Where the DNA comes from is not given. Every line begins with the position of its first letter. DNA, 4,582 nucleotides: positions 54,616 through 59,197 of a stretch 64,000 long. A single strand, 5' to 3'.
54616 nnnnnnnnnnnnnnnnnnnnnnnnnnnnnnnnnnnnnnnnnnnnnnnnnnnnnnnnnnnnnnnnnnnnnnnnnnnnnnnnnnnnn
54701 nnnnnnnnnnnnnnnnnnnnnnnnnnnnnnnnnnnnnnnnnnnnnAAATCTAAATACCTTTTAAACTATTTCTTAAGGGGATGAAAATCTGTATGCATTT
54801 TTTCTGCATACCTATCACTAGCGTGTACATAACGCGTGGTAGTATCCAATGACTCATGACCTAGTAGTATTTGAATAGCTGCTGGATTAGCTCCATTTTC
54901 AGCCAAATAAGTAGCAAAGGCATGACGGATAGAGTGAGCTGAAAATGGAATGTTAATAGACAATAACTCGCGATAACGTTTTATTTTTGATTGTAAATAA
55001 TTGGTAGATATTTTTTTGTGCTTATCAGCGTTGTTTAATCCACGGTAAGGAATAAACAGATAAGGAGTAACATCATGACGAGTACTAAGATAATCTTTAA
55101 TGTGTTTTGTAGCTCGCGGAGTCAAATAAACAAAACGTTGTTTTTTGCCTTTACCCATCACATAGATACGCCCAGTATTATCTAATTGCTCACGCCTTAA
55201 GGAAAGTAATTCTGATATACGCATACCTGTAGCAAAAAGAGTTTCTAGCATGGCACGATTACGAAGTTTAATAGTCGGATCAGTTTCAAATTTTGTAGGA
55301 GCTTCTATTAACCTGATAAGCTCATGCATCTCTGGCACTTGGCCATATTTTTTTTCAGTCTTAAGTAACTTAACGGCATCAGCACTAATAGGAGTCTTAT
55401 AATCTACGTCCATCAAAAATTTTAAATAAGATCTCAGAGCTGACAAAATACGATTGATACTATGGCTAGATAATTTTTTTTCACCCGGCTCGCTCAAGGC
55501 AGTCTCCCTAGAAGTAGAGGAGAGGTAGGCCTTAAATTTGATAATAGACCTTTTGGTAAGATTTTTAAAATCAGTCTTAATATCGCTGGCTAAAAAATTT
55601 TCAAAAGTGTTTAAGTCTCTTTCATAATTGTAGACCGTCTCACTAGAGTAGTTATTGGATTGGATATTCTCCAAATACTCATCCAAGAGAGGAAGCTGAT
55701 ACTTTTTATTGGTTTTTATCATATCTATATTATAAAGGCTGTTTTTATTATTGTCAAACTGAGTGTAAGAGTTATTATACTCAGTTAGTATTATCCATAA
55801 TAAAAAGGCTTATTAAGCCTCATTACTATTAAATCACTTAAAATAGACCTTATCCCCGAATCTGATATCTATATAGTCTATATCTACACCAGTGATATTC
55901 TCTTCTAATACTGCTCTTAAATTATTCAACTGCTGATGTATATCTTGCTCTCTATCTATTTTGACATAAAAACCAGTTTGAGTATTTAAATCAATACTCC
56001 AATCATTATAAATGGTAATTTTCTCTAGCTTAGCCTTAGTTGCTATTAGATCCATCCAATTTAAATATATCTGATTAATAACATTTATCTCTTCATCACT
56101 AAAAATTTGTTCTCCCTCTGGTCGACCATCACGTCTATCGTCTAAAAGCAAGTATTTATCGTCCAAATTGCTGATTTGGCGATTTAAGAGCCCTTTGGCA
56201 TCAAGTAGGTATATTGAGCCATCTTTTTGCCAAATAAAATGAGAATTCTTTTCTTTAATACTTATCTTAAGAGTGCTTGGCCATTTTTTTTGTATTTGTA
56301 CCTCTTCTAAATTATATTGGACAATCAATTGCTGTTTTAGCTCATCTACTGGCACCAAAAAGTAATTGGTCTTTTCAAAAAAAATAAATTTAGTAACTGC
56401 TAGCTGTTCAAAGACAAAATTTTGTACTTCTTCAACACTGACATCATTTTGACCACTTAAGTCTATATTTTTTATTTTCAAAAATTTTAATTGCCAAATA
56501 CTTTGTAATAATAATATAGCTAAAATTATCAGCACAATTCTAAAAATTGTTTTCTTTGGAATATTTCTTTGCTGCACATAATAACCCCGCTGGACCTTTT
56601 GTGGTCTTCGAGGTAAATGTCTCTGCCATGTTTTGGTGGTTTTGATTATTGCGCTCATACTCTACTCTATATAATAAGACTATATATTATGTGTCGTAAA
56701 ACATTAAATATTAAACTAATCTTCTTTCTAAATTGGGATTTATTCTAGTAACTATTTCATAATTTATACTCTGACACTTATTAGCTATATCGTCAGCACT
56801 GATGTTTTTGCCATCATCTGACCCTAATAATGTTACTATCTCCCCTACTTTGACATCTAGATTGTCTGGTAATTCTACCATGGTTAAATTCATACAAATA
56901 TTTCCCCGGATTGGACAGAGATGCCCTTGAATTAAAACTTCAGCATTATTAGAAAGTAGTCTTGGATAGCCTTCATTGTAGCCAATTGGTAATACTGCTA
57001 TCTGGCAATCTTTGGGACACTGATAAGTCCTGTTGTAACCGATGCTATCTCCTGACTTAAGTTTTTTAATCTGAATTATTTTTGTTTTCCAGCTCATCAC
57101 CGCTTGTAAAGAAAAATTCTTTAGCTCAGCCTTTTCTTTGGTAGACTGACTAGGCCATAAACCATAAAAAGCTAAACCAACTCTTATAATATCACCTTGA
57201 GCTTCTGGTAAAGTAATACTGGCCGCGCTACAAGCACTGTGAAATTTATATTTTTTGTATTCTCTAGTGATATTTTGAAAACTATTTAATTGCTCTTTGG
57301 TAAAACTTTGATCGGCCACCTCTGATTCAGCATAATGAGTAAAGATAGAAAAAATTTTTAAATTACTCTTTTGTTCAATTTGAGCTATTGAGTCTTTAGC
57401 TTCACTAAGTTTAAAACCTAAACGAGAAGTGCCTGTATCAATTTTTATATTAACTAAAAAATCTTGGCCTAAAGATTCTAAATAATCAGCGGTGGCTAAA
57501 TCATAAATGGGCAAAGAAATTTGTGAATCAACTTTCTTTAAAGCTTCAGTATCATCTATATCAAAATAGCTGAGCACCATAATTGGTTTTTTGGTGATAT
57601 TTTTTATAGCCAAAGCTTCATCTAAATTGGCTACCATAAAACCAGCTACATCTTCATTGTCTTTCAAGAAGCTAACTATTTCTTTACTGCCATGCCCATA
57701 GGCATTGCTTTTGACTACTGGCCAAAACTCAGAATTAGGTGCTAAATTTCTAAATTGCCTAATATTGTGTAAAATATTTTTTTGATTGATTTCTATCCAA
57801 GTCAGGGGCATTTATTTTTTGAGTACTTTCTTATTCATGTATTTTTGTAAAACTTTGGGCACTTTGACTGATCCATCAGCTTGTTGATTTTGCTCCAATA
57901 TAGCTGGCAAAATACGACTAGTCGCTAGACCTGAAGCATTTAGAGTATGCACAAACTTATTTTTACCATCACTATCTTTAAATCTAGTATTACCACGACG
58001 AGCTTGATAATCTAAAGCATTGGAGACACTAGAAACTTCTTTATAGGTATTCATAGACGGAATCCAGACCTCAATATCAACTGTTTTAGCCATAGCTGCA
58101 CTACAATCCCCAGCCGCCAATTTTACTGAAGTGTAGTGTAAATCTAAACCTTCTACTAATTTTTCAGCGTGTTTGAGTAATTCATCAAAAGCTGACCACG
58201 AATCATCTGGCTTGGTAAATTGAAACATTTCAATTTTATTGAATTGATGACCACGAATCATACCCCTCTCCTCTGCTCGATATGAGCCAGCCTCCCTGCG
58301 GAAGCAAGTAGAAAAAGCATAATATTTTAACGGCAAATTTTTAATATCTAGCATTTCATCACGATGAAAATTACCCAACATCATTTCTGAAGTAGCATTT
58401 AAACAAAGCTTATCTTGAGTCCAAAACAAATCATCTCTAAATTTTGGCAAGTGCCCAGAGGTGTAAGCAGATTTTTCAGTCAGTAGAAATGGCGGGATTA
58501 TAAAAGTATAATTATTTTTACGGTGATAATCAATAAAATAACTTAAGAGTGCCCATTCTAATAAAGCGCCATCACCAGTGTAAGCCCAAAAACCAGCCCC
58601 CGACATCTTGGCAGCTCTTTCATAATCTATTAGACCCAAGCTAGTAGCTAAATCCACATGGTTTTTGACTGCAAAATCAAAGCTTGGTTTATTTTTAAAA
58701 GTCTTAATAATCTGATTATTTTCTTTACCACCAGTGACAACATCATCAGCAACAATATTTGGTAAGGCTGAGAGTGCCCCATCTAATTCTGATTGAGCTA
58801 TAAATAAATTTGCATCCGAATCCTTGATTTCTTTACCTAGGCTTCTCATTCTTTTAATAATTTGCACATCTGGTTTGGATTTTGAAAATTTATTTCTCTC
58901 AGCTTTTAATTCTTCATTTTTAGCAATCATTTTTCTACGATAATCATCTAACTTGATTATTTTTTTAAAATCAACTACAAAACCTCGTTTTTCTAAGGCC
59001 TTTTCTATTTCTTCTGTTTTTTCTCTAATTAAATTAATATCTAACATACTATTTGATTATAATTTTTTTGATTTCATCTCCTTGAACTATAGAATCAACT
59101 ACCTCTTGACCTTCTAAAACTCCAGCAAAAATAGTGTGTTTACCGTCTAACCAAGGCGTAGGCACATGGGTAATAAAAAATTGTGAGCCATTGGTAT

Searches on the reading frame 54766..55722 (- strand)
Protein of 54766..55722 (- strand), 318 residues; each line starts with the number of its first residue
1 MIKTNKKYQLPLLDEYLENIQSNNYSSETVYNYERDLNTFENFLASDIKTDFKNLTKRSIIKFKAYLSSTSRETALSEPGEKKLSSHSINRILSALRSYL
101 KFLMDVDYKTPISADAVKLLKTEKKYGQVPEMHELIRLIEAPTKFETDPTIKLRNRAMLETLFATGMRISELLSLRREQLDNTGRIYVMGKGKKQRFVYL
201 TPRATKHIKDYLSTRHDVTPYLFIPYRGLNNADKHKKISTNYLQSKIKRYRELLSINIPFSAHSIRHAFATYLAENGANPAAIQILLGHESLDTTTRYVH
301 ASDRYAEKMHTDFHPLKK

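Call 55: search_protein_families(library=pfam, proteins=[window:54766-55722:-], max_evalue=0.00001)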
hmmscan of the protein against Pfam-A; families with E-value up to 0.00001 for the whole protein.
window:54766-55722:- (318 aa): 3 families
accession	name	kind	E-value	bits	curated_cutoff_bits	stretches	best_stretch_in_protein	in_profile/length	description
PF00589.27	Phage_integrase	-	6.1e-36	124.2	27.1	1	134-303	7-170/172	Phage integrase family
PF02899.23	Phage_int_SAM_1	-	4e-13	49.9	22.3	1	13-104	1-80/83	Phage integrase, N-terminal SAM-like domain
PF13102.12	Phage_int_SAM_5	-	1.1e-07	32.5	22.3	1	12-101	5-80/98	Phage integrase SAM-like domain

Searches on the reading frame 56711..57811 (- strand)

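Call 55: search_protein_families(library=pfam, proteins=[window:56711-57811:-], max_evalue=0.00001)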
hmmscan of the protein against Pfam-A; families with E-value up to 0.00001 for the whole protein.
window:56711-57811:- (366 aa): 2 families
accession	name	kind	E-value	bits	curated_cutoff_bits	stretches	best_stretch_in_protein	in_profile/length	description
PF01168.26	Ala_racemase_N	-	7.8e-47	160.2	24.1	1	8-218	1-218/220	Alanine racemase, N-terminal domain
PF00842.27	Ala_racemase_C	-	8.1e-44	148.7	25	1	238-364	1-126/127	Alanine racemase, C-terminal domain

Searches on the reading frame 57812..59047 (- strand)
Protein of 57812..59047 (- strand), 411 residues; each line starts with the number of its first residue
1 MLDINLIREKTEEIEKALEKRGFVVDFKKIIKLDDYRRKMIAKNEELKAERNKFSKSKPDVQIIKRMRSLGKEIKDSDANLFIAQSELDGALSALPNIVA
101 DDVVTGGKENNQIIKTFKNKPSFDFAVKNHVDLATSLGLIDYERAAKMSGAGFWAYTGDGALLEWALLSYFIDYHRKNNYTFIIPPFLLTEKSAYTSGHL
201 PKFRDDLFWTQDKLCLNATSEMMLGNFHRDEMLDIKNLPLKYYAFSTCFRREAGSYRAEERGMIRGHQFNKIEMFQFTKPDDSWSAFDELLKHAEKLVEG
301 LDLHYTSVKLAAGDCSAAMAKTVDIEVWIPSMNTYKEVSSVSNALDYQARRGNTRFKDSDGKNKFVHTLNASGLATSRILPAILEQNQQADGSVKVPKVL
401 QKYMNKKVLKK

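Call 55: search_protein_families(library=pfam, proteins=[window:57812-59047:-], max_evalue=0.00001)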
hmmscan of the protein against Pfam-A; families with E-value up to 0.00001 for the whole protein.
window:57812-59047:- (411 aa): 2 families
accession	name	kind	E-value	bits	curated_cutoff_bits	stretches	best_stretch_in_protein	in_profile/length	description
PF00587.30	tRNA-synt_2b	-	9.6e-39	133.7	29.3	1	211-387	8-179/179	tRNA synthetase class II core domain (G, H, P, S and T)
PF02403.27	Seryl_tRNA_N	-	5.4e-20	72.1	28.2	1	1-99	1-108/108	Seryl-tRNA synthetase N-terminal domain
